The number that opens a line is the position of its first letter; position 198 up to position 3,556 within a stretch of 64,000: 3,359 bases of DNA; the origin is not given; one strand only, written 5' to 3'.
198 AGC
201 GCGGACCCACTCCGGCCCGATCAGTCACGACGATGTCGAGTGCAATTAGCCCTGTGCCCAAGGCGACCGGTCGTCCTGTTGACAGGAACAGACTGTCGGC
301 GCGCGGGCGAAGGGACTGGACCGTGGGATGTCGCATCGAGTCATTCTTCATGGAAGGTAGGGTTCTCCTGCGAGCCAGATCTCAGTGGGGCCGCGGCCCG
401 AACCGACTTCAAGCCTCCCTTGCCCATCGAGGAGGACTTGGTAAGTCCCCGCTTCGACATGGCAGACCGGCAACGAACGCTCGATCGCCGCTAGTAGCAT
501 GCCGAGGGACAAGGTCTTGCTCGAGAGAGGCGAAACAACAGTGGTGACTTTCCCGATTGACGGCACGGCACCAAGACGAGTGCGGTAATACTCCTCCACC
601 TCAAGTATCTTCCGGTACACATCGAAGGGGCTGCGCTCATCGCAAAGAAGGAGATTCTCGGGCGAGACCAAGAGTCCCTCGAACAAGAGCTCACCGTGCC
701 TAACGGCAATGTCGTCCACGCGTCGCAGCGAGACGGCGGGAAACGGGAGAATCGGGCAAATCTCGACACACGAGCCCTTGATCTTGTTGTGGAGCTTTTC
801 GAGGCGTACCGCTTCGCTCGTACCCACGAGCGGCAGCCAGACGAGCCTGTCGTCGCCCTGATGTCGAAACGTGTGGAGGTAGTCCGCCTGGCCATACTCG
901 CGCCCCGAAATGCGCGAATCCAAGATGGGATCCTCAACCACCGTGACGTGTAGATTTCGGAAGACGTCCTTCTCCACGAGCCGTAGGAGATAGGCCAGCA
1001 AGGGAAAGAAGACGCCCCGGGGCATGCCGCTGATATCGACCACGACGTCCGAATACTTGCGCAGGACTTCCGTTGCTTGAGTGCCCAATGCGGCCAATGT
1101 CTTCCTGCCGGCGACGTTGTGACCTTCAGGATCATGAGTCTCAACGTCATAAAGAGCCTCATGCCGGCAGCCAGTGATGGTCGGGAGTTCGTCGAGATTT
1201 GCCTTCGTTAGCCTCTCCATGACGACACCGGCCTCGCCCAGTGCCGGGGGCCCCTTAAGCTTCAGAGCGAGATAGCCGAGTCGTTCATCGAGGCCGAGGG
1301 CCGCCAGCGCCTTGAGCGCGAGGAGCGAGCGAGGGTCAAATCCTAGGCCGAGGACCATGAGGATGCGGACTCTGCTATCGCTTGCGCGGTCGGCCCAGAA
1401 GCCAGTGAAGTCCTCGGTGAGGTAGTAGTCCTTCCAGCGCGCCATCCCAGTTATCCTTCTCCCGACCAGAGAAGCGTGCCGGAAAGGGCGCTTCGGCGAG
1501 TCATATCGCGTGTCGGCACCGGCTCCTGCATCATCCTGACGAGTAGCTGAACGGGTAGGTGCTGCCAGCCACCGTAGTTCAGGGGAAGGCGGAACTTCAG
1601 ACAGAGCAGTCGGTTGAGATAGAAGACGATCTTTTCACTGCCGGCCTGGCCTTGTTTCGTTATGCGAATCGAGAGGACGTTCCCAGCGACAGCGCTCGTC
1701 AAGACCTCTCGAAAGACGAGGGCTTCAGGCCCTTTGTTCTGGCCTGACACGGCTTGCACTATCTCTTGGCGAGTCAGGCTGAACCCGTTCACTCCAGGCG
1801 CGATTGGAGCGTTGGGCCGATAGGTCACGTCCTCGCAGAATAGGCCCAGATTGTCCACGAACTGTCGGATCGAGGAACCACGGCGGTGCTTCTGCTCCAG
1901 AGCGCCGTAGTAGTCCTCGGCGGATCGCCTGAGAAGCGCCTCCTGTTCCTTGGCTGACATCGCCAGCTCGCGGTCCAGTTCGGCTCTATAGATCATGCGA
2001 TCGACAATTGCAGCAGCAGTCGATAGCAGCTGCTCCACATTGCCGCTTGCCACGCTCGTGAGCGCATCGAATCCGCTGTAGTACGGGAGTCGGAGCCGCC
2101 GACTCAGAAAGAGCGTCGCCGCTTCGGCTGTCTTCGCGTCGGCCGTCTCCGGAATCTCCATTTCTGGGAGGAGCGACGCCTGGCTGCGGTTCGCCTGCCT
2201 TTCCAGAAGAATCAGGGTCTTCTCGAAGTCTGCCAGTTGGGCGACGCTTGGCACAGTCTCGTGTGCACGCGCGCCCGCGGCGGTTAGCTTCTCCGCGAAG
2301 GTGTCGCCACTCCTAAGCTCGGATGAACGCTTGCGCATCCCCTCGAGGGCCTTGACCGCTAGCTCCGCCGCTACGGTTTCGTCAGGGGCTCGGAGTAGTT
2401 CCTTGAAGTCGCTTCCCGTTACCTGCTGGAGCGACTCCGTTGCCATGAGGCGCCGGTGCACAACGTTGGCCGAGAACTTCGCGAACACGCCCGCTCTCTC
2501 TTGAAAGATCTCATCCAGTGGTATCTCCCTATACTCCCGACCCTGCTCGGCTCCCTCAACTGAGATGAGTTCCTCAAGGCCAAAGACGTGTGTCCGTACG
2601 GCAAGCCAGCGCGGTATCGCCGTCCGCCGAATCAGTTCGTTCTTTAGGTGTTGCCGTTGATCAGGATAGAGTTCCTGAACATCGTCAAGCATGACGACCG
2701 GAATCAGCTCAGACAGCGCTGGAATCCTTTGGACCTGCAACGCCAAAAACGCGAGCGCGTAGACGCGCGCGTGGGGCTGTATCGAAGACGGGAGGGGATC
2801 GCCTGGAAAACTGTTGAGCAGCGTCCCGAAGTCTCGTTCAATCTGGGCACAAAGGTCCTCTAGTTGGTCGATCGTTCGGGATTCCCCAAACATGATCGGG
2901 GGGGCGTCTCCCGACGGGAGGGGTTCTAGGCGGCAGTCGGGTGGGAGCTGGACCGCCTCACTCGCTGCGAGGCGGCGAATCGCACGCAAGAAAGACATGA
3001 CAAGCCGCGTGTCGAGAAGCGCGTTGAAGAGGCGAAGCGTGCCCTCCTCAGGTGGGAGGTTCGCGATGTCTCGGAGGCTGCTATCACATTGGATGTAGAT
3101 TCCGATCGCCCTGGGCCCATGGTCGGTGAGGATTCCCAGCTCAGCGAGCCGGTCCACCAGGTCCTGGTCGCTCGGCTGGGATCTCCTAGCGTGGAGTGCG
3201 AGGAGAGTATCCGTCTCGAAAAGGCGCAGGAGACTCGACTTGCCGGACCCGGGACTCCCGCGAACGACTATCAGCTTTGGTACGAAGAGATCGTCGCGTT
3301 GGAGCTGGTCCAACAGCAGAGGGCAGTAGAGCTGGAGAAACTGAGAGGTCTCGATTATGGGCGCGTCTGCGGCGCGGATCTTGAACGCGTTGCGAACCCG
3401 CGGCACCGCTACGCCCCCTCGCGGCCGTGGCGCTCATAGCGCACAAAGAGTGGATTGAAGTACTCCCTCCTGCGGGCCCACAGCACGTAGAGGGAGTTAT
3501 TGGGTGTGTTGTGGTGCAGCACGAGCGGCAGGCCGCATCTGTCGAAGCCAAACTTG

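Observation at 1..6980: Six-gene translationally coupled cassette that I cannot assign to any named system: candidate nucleotide/sugar-phosphate-centred conflict (defence?) system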

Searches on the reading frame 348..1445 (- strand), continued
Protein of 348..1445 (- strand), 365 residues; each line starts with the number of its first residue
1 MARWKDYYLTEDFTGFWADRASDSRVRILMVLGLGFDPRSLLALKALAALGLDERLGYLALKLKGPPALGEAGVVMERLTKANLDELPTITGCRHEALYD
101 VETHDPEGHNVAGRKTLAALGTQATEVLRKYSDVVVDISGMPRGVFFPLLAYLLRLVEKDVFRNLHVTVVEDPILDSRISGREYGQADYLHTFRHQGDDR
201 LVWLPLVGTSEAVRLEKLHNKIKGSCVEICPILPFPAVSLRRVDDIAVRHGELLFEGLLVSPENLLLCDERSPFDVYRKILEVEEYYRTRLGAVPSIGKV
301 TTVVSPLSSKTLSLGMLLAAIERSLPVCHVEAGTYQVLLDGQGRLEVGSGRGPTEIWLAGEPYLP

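Call 95: get_annotated_region(hit=H12, flank=9000)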
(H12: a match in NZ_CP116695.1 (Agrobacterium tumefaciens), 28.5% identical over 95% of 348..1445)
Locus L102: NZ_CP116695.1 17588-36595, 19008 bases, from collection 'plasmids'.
description: Agrobacterium tumefaciens strain A74a plasmid pAtA74a_b, complete sequence
organism: Agrobacterium tumefaciens (NCBI taxid 358)
taxonomy: Bacteria; Pseudomonadota; Alphaproteobacteria; Hyphomicrobiales; Rhizobiaceae; Agrobacterium; Agrobacterium tumefaciens
host: -; source: Lavender,cell culture; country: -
typing (MOB-suite, as given by PLSDB): conjugative; replicon rep_cluster_593; relaxase MOBQ; mating-pair formation MPF_T
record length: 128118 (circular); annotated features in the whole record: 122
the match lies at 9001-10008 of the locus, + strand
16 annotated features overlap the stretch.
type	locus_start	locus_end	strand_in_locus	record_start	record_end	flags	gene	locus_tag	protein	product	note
CDS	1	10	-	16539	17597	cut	-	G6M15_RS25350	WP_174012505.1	TniQ family protein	-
CDS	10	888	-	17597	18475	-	-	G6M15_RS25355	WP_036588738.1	TniB family NTP-binding protein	-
CDS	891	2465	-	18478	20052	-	-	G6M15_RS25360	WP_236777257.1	transposase family protein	-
CDS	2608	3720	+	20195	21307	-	-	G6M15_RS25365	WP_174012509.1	RHE_PE00001 family protein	-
CDS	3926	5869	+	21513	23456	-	-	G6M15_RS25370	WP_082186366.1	HAD hydrolase family protein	-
CDS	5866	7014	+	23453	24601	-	-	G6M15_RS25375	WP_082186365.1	hypothetical protein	-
CDS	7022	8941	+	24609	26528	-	-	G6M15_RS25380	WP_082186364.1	hypothetical protein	-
CDS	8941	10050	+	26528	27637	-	-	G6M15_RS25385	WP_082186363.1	hypothetical protein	-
CDS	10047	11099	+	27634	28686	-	-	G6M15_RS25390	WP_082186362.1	PfkB family carbohydrate kinase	-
CDS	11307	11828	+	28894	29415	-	-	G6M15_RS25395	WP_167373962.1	DUF6602 domain-containing protein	-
CDS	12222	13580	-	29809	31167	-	-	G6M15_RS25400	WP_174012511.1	MATE family efflux transporter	GO:0055085 - transmembrane transport [Evidence IEA]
CDS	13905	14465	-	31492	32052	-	-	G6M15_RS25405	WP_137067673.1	nucleoside 2-deoxyribosyltransferase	-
CDS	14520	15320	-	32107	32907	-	-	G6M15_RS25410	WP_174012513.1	creatininase family protein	-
CDS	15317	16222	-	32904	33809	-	-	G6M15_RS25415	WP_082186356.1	hypothetical protein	-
CDS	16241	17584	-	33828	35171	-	-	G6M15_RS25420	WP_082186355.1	hypothetical protein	-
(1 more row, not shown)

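Call 108: get_annotated_region(hit=H7, flank=8000)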
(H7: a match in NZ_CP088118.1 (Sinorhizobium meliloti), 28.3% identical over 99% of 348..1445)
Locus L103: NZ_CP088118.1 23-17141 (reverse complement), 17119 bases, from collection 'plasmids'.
description: Sinorhizobium meliloti strain RRI128 plasmid pRRI128_5, complete sequence
organism: Sinorhizobium meliloti (NCBI taxid 382)
taxonomy: Bacteria; Pseudomonadota; Alphaproteobacteria; Hyphomicrobiales; Rhizobiaceae; Sinorhizobium; Sinorhizobium meliloti
host: -; source: cell culture; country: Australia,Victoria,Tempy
typing (MOB-suite, as given by PLSDB): conjugative; replicon rep_cluster_590; relaxase MOBQ; mating-pair formation MPF_T
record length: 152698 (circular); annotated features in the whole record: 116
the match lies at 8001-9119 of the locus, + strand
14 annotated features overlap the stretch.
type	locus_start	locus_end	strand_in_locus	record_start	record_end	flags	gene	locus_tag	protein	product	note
CDS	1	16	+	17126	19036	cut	-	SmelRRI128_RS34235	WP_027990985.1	hypothetical protein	-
CDS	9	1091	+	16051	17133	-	-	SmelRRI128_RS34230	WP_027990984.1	hypothetical protein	-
CDS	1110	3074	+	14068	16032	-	-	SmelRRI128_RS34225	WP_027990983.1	HAD hydrolase family protein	-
CDS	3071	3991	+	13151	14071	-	-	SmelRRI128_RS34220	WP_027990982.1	PfkB family carbohydrate kinase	-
CDS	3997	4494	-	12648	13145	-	-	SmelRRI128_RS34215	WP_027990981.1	NADAR family protein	-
CDS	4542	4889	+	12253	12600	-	-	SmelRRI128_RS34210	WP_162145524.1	helix-turn-helix transcriptional regulator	-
CDS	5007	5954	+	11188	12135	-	-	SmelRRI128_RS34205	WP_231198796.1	hypothetical protein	-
CDS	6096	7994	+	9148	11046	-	-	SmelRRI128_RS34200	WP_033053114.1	hypothetical protein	-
CDS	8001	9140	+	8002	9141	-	-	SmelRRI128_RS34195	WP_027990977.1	hypothetical protein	-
CDS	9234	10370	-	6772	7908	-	-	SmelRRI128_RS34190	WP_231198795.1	RHE_PE00001 family protein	-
CDS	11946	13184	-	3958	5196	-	serA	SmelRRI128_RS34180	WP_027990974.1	phosphoglycerate dehydrogenase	-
CDS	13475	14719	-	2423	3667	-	repC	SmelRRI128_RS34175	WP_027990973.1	plasmid replication protein RepC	-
CDS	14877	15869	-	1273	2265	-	repB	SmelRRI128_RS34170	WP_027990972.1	plasmid partitioning protein RepB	-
CDS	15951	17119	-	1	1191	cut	repA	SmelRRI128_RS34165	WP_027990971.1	plasmid partitioning protein RepA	-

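Call 109: get_annotated_region(hit=H2, flank=8000)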
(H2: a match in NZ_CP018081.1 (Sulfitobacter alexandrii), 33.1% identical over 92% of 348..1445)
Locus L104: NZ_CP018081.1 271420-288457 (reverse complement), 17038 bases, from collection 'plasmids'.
description: Sulfitobacter alexandrii strain AM1-D1 plasmid unnamed5, complete sequence
organism: Sulfitobacter alexandrii (NCBI taxid 1917485)
taxonomy: Bacteria; Pseudomonadota; Alphaproteobacteria; Rhodobacterales; Roseobacteraceae; Sulfitobacter; Sulfitobacter alexandrii
host: -; source: Alexandrium minutum,cell culture,cell culture of Alexandrium minutum 1089; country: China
typing (MOB-suite, as given by PLSDB): conjugative; replicon rep_cluster_305,rep_cluster_579; relaxase MOBP,MOBP; mating-pair formation MPF_T
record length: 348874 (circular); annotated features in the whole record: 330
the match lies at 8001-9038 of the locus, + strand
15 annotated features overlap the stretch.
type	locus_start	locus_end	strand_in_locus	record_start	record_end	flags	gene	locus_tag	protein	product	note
CDS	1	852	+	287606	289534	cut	-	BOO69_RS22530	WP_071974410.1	relaxase/mobilization nuclease domain-containing protein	-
CDS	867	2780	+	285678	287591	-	-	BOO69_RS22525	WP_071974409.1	type IV secretory system conjugative DNA transfer family protein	-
CDS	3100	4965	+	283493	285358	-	-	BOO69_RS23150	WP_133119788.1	HAD hydrolase family protein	-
CDS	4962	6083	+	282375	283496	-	-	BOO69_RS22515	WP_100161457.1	hypothetical protein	-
CDS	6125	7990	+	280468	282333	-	-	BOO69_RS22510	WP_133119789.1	hypothetical protein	-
CDS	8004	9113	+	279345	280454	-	-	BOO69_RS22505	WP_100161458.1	hypothetical protein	-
CDS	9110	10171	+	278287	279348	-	-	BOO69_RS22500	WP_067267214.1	carbohydrate kinase family protein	-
CDS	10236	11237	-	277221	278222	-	virB11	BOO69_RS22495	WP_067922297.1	P-type DNA transfer ATPase VirB11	GO:0044097 - secretion by the type IV secretion system [Evidence IEA]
CDS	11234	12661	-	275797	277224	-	-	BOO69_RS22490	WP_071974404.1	TrbI/VirB10 family protein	-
CDS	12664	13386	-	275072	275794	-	-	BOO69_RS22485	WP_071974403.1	TrbG/VirB9 family P-type conjugative transfer protein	-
CDS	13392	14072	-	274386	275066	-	-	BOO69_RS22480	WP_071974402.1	type IV secretion system protein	-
CDS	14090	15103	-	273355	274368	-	-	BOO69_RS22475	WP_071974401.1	type IV secretion system protein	-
CDS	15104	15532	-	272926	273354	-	-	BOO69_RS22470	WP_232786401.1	hypothetical protein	-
CDS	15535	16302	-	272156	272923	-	-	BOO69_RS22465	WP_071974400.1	type IV secretion system protein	-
CDS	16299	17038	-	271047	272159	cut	-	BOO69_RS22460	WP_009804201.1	lytic transglycosylase domain-containing protein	-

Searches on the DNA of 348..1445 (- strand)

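Call 107: search_rna_families(sources=[L002, L013, L018, L024, L039, L098, L102], threshold=gathering)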
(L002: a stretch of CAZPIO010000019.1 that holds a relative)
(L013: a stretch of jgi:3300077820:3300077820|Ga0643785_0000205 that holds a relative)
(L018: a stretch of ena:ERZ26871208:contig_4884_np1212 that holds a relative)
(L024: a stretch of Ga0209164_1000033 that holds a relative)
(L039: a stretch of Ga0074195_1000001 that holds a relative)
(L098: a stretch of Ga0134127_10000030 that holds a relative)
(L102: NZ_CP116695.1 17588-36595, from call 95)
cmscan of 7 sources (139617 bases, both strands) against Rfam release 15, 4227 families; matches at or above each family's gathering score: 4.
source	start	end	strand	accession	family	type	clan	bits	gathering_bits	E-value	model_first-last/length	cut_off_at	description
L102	11834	11941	-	RF02496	Atu_At1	Gene; sRNA;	-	116.5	60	1.7e-19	1-108/108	no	Rhizobiales sRNA Atu_At1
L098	3652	3725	+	RF00005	tRNA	Gene; tRNA;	CL00001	73.9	29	5.9e-14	1-71/71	no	tRNA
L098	3489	3560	+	RF00005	tRNA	Gene; tRNA;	CL00001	72.8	29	1.2e-13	1-71/71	no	tRNA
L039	16328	16403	-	RF00005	tRNA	Gene; tRNA;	CL00001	69.8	29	7.8e-13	1-71/71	no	tRNA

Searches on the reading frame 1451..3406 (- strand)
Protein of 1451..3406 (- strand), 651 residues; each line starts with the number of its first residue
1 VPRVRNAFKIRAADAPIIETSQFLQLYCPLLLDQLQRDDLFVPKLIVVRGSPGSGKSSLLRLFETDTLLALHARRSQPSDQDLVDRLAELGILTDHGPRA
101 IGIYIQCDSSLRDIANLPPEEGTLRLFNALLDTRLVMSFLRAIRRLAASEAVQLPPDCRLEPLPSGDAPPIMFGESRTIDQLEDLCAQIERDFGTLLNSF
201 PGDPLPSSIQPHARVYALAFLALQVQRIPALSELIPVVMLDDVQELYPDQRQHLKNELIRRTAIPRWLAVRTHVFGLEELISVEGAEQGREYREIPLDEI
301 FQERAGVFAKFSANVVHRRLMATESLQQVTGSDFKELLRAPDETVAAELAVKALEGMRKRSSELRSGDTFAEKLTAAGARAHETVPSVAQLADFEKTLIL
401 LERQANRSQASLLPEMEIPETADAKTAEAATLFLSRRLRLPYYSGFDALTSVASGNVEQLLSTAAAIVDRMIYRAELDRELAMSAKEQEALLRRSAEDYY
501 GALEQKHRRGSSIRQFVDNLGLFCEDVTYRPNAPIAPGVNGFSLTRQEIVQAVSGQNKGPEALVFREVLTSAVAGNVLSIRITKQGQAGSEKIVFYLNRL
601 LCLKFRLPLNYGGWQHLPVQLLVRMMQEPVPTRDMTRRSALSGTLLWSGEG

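Call 3: search_protein_families(library=pfam, proteins=[window:1451-3406:-], max_evalue=0.1)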
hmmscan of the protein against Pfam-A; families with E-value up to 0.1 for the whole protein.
window:1451-3406:- (651 aa): 4 families
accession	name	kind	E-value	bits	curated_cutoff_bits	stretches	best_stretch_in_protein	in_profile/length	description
PF24389.1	ORC-CDC6-like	-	4.7e-36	125.1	27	1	38-609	27-563/571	ORC-CDC6-like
PF13191.12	AAA_16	-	0.0015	19.5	32.6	1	31-148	12-129/167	AAA ATPase domain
PF13401.12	AAA_22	-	0.0016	19.2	27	0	44-66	6-28/130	AAA domain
PF06414.18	Zeta_toxin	-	0.016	15.1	22.3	1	42-65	15-38/199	Zeta toxin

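Call 4: search_protein_families(library=padloc, proteins=[window:1451-3406:-], max_evalue=0.1)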
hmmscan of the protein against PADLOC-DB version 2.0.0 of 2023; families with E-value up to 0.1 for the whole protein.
window:1451-3406:- (651 aa): 0 families

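Call 5: search_protein_families(library=ncbifam, proteins=[window:1451-3406:-], max_evalue=0.1)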
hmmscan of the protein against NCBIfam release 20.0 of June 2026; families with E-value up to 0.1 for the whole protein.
window:1451-3406:- (651 aa): 1 family
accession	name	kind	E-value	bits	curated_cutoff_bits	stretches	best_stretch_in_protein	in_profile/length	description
TIGR00968.1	3a0106s01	subfamily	0.071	12.6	342.75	0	231-291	111-168/237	sulfate ABC transporter ATP-binding protein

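Call 71: search_solved_structures(query=A6, max_evalue=1)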
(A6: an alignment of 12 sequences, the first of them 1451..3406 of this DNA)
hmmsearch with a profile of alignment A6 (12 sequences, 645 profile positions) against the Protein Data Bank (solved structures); distinct sequences matched with E-value up to 1: 1.
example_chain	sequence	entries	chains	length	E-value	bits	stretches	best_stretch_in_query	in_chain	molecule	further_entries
4xrp_A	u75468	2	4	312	0.011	17.6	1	38-63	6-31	Pnkp1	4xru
